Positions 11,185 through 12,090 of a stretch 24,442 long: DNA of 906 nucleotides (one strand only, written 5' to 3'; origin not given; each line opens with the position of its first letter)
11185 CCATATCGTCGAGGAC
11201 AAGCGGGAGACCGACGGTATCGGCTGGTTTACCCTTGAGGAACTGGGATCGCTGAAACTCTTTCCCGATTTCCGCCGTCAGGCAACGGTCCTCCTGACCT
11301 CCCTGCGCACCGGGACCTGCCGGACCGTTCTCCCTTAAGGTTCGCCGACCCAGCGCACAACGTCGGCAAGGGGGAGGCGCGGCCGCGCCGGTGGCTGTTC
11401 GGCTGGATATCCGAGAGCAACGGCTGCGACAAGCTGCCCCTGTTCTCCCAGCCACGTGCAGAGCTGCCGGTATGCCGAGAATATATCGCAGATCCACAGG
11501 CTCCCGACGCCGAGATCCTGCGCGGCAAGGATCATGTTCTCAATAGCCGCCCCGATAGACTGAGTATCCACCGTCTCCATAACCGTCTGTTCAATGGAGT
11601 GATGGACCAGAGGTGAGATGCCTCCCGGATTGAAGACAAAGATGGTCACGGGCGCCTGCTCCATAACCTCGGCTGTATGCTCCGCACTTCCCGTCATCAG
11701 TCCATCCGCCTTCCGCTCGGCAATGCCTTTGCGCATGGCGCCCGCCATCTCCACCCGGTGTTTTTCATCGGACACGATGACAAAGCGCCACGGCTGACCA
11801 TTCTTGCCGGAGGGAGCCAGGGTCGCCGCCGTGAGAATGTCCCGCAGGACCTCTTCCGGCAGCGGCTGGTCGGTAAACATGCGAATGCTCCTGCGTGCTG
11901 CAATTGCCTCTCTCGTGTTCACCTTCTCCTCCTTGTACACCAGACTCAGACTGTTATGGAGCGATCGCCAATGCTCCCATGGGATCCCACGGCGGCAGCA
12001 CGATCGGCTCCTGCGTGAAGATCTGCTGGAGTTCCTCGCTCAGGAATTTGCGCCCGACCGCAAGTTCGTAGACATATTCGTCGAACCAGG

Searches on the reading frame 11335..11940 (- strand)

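Call 47: search_protein_families(library=pfam, proteins=[window:11335-11940:-], max_evalue=0.00001)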
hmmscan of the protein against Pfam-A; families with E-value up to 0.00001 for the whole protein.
window:11335-11940:- (201 aa): 2 families
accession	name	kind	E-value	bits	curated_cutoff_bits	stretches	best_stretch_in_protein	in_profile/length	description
PF00881.29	Nitroreductase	-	1.5e-35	123.3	23.5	1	13-178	1-167/167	Nitroreductase family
PF14512.11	TM1586_NiRdase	-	3.6e-16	59.9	27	0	128-196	83-150/215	Putative TM nitroreductase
